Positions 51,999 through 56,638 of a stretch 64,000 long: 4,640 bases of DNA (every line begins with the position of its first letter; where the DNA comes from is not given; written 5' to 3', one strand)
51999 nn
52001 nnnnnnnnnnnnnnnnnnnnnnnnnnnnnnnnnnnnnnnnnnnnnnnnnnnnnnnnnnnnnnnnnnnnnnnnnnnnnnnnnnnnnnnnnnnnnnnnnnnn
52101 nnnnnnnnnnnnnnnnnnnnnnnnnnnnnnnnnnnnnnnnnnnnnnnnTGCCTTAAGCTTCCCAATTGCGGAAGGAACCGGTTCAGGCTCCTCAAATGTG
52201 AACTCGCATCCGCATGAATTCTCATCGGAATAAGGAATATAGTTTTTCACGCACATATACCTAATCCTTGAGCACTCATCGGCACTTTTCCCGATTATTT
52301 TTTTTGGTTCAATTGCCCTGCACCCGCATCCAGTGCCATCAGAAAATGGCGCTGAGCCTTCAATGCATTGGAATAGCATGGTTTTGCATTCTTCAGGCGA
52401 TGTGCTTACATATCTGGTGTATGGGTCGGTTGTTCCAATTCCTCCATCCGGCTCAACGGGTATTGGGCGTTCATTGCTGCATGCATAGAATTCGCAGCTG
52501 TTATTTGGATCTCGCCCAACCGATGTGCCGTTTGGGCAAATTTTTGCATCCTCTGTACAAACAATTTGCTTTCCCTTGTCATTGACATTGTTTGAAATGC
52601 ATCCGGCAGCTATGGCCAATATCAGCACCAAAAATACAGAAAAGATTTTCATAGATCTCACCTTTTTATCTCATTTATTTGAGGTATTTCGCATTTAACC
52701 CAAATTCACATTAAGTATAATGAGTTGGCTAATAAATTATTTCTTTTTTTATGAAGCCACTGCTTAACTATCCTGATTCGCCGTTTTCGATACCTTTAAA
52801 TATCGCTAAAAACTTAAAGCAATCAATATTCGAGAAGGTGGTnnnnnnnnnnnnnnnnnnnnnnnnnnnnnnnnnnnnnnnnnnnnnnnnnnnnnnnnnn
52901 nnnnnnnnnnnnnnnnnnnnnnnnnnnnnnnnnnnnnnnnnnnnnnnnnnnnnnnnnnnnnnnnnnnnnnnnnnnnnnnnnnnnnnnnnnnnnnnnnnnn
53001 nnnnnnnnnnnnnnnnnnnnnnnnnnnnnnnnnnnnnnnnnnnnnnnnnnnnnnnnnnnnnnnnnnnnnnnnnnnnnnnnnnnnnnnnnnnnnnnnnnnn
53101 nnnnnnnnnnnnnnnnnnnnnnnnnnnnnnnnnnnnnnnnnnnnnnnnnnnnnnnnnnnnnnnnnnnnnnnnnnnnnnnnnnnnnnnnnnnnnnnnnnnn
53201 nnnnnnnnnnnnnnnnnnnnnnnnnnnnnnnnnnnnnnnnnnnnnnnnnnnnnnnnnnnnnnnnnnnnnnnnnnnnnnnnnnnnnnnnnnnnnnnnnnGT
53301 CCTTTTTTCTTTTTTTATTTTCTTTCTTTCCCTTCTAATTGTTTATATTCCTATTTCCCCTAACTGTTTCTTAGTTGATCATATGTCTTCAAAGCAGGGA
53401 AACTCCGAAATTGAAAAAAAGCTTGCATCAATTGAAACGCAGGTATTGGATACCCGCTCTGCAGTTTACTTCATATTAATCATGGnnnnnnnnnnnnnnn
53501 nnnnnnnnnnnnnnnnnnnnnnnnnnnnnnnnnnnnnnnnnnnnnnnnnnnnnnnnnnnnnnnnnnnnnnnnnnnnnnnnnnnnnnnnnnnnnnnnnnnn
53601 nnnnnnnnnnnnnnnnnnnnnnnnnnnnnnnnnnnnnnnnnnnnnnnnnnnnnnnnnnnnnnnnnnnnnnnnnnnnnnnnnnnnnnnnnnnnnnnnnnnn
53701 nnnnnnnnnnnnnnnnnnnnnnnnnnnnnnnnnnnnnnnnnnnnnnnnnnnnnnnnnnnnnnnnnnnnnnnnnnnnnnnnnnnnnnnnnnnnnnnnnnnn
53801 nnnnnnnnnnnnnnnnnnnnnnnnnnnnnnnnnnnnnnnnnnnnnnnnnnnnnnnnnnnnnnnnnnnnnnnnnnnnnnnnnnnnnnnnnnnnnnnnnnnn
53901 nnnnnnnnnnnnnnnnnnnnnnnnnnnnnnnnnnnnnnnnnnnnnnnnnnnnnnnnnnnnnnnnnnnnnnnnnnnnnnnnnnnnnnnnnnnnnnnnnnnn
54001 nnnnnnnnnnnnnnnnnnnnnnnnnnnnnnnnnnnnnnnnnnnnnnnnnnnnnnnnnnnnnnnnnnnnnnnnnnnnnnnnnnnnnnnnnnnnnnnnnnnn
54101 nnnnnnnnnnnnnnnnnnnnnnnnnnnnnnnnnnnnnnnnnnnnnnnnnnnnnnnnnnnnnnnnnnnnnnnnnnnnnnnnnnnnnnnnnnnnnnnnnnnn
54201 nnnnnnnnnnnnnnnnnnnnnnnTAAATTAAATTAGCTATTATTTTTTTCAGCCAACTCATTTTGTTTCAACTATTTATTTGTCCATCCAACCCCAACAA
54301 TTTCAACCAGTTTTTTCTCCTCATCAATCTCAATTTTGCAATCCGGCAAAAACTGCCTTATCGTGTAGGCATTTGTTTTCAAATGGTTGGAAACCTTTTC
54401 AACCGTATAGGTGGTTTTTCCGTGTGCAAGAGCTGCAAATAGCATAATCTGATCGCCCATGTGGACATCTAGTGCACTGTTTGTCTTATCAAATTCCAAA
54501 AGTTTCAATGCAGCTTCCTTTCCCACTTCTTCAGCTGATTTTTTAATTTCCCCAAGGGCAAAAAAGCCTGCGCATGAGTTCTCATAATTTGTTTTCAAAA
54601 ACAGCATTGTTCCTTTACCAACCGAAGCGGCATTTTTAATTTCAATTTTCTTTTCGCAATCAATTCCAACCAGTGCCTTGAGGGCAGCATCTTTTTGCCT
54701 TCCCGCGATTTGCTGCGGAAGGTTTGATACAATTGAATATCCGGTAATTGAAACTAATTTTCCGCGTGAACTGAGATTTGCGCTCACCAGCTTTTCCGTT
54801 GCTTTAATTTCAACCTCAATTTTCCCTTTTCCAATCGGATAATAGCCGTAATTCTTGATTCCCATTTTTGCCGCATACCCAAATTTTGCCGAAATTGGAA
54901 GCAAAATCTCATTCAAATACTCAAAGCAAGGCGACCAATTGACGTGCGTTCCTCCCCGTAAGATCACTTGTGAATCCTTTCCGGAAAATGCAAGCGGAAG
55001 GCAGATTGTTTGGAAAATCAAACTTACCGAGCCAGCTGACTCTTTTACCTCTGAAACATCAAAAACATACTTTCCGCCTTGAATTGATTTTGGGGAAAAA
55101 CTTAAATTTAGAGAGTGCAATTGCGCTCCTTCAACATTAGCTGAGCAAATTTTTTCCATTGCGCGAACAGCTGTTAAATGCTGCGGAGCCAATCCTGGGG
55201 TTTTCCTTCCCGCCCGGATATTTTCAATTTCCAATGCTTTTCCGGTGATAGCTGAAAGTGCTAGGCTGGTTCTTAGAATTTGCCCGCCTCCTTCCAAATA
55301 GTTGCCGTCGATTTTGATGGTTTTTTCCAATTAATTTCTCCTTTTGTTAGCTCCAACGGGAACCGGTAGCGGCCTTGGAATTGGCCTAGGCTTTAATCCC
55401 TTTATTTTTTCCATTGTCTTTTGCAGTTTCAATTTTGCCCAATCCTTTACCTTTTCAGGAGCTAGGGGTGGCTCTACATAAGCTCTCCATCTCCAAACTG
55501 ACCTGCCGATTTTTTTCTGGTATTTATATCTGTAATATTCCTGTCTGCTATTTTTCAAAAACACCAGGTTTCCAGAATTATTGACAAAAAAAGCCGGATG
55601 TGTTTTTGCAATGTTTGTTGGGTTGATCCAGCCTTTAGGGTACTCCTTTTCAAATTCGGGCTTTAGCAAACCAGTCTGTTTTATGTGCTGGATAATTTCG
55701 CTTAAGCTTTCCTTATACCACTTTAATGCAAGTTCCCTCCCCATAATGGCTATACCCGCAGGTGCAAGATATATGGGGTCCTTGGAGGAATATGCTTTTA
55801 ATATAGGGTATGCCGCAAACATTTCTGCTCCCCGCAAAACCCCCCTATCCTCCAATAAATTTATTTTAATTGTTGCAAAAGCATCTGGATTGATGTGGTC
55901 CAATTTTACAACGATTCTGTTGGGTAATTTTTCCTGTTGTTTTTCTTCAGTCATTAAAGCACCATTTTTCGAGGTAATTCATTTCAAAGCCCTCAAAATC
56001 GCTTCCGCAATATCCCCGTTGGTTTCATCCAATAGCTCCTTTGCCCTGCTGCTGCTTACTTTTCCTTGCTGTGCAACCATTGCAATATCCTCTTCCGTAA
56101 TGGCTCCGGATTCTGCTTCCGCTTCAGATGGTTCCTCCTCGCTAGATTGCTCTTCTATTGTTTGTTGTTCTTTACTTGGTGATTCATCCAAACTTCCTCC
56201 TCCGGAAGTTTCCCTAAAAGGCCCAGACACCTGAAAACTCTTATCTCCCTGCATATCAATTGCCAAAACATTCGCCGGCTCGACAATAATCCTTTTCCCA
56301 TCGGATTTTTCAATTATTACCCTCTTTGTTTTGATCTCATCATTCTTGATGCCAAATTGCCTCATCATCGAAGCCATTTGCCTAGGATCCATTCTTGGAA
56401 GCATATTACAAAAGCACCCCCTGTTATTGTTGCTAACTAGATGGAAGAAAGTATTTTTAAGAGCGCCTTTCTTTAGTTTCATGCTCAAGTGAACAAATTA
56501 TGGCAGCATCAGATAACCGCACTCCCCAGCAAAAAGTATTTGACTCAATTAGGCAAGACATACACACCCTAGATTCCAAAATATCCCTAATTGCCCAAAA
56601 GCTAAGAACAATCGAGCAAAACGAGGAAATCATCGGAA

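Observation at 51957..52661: Archaeal lipoprotein with a Kazal-like serine-protease-inhibitor motif inside the pilus locus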

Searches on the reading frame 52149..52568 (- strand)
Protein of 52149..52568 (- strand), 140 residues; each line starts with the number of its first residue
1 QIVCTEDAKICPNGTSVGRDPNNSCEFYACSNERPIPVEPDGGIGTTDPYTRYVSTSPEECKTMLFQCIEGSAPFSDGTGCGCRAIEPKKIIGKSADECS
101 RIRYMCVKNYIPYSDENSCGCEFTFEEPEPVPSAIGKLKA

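Call 55: predict_structure(alignment_id=A3)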
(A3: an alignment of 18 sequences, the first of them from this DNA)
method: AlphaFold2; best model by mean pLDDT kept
length: 140 residues; sequences in the alignment: 18
mean_pLDDT: 70.9   pTM: 0.45
mean pLDDT of the five models: 70.9, 70.4, 70.1, 69.7, 68.9
residues with pLDDT >= 90: 0; 70-90: 103; 50-70: 12; < 50: 25
segments of 3 or more residues with pLDDT < 50: 34-46, 129-140
pLDDT, mean of each block of 10 residues (from residue 1): 70 75 79 48 52 78 79 81 84 78 77 81 69 42
secondary structure, 60 per line:
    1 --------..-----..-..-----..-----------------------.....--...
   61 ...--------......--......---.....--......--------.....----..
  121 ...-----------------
elements in order: E51-55 H58-63 E72-77 E80-85 E89-93 H96-101 E110-114 E119-123

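Call 57: search_solved_structures(query=A3, max_evalue=1)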
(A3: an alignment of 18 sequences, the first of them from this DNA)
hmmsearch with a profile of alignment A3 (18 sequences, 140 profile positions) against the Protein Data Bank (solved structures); distinct sequences matched with E-value up to 1: 0.

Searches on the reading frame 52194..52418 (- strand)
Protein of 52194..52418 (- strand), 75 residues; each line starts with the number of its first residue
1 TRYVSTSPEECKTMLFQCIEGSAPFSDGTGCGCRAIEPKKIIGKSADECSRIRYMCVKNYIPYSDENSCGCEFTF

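Call 69: find_homologous_proteins(query=A5, max_evalue=0.001)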
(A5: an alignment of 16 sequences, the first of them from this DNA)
Query A5 (16 sequences) (75 aa, profile of the alignment): 8 proteins with E <= 0.001 among 147 candidates.
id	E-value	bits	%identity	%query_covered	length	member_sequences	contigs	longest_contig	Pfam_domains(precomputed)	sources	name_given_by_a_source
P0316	5.5e-20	89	52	97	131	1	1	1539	-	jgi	jgi:hypothetical protein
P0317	6.5e-14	70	55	44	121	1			-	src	-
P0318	8.6e-9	53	55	44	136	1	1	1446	-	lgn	-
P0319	2.8e-7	48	53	45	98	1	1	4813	-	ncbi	-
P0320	6.5e-7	47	46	52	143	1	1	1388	-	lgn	-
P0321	4.2e-6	45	61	48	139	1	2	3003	-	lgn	-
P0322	1.9e-5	43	55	41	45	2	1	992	-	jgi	-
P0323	2.7e-5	42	61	48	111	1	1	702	-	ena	-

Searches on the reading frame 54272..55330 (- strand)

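Call 71: search_protein_families(library=pfam, proteins=[window:54272-55330:-], max_evalue=0.0001)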
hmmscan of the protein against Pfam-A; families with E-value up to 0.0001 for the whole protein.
window:54272-55330:- (352 aa): 2 families
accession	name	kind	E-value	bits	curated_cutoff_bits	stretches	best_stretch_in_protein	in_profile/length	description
PF01137.26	RTC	-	9.6e-76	254.3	27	1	11-329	1-216/221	RNA 3'-terminal phosphate cyclase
PF05189.18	RTC_insert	-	5e-18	65.8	23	1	188-279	2-99/102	RNA 3'-terminal phosphate cyclase (RTC), insert domain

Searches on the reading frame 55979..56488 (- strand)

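Call 71: search_protein_families(library=pfam, proteins=[window:55979-56488:-], max_evalue=0.0001)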
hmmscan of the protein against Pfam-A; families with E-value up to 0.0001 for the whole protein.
window:55979-56488:- (169 aa): 2 families
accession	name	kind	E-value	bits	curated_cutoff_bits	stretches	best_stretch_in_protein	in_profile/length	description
PF01849.23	NAC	-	1.7e-08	34.7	21.3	1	35-93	1-56/57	NAC domain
PF19026.7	UBA_HYPK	-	1.7e-05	24.5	27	1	130-164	3-37/41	HYPK UBA domain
